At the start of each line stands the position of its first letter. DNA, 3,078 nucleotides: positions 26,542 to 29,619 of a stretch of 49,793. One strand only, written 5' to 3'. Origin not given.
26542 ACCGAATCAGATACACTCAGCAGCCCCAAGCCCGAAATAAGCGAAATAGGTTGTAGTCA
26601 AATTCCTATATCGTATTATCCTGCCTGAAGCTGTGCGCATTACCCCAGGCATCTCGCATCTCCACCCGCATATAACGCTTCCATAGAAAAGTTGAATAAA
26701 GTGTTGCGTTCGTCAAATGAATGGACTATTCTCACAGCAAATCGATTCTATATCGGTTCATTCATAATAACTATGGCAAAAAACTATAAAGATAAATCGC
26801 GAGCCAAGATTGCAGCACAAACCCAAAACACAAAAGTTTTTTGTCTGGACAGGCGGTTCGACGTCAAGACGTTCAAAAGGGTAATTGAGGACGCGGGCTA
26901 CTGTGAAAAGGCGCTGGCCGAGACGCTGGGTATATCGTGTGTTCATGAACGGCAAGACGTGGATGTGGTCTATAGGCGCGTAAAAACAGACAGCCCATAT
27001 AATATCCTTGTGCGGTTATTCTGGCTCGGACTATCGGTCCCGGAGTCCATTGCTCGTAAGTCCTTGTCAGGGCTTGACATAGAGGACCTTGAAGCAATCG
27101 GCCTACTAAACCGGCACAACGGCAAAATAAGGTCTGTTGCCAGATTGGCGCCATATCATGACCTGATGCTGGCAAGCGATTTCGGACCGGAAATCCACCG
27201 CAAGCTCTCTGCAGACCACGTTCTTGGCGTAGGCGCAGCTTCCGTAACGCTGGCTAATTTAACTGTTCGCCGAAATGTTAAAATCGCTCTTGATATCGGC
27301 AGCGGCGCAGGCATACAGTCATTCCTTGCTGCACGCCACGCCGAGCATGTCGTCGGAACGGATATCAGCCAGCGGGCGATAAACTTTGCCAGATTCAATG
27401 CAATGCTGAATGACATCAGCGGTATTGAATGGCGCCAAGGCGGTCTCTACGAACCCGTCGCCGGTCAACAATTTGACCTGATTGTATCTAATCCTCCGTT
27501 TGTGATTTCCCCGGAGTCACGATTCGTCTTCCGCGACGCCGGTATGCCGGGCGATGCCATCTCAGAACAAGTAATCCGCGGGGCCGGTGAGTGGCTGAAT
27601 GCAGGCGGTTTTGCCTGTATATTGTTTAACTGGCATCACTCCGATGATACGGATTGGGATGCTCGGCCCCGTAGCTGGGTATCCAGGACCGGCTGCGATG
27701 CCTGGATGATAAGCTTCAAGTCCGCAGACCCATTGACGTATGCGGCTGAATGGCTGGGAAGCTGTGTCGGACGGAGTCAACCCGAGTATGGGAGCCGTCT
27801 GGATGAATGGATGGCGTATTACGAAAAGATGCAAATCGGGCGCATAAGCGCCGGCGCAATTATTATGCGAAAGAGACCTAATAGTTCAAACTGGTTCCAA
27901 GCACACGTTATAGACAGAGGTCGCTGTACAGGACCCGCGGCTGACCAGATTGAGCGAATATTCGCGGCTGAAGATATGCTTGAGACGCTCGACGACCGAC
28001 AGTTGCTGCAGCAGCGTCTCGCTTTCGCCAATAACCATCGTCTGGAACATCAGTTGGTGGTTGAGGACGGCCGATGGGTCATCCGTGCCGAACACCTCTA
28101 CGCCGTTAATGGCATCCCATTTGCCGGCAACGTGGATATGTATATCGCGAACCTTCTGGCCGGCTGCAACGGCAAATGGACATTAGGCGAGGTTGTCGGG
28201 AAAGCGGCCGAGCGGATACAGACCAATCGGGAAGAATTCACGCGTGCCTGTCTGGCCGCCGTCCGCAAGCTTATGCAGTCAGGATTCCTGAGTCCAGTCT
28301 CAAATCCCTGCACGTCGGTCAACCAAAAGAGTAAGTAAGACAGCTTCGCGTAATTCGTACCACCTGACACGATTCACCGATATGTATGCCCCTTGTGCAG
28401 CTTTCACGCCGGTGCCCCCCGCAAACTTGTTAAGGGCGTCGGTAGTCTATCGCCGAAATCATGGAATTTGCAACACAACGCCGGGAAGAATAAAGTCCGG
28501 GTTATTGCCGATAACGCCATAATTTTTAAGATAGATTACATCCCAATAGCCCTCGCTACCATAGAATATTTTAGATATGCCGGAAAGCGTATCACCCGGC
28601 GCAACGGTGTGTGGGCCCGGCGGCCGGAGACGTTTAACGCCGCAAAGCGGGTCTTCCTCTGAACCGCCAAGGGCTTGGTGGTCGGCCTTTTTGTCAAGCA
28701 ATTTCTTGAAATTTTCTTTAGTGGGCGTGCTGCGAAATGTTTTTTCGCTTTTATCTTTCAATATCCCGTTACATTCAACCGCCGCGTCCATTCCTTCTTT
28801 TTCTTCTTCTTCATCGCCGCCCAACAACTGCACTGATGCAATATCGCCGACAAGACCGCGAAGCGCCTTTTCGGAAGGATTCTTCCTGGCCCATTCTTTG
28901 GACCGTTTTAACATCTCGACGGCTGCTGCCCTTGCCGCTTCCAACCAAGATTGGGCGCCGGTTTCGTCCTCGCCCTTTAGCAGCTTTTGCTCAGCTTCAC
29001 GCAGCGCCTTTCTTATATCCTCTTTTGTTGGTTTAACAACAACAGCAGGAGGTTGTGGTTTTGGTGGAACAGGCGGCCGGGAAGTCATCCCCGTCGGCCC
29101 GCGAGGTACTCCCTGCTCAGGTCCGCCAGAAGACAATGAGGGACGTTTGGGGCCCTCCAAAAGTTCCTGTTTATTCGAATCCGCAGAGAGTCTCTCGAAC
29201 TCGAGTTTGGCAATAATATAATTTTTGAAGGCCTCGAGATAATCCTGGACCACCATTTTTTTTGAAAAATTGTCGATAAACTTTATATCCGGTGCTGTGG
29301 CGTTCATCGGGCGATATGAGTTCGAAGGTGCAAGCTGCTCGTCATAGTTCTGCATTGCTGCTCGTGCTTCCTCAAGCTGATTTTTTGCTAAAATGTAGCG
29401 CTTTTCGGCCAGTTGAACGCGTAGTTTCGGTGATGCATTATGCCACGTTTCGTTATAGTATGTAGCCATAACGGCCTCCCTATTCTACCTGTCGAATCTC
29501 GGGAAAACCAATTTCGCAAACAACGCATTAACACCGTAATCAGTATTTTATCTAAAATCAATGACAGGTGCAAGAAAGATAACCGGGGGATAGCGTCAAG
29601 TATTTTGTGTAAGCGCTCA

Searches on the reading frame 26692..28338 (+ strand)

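Call 6: search_protein_families(library=pfam, proteins=[window:26692-28338:+], max_evalue=0.01)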
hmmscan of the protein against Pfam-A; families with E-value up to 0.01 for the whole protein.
window:26692-28338:+ (548 aa): 10 families
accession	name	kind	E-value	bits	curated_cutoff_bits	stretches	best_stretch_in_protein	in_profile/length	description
PF05175.20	MTS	-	4.1e-15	56.3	23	1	185-314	22-142/170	Methyltransferase small domain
PF25004.1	DUF7782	-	3.1e-10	40.8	27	1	427-535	7-120/120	Domain of unknown function (DUF7782)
PF13847.12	Methyltransf_31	-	4e-10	40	27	1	199-270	7-84/145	Methyltransferase domain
PF13649.12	Methyltransf_25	-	1.3e-08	35.8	27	1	200-272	2-76/97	Methyltransferase domain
PF23186.1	DUF7059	-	2.1e-08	34.6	27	1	68-147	2-83/85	Domain of unknown function (DUF7059)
PF08241.18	Methyltransf_11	-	3.4e-08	34.5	21.2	1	200-267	1-67/95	Methyltransferase domain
PF06325.19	PrmA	-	2.5e-07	30.9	22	1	194-267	160-233/296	Ribosomal protein L11 methyltransferase (PrmA)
PF08242.18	Methyltransf_12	-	9.3e-05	23.5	30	1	200-267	1-72/98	Methyltransferase domain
PF01170.24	UPF0020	-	0.0018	18.5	22.3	1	215-273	74-134/197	RMKL-like, methyltransferase domain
PF02384.22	N6_Mtase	-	0.0019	18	20.4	1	216-273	76-138/311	N-6 DNA Methylase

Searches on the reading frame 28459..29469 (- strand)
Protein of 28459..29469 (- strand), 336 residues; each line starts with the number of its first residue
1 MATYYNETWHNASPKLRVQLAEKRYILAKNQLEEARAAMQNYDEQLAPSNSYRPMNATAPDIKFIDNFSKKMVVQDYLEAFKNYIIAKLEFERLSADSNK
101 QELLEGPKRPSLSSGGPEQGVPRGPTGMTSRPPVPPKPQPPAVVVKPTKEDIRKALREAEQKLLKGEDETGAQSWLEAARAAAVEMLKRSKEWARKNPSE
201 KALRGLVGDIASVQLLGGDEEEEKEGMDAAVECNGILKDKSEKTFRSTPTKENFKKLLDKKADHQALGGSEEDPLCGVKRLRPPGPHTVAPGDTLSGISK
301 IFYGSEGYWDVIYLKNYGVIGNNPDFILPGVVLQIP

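Call 6: search_protein_families(library=pfam, proteins=[window:28459-29469:-], max_evalue=0.01)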
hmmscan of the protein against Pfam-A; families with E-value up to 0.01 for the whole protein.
window:28459-29469:- (336 aa): 2 families
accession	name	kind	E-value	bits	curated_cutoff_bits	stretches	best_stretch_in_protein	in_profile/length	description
PF01476.26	LysM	-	0.0008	19.7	20.9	1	287-336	1-43/43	LysM domain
PF06085.16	Rz1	-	0.0043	17.2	27.9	0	130-156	3-31/41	Lipoprotein Rz1 precursor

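Call 10: search_protein_families(library=ncbifam, proteins=[window:28459-29469:-], max_evalue=0.1)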
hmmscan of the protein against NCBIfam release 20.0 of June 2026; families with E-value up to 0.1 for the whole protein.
window:28459-29469:- (336 aa): 1 family
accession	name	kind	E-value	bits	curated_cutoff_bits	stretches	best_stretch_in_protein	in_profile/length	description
NF008399.0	PRK11198.1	equivalog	5e-06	27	134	1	287-336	98-146/149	peptidoglycan-binding protein LysM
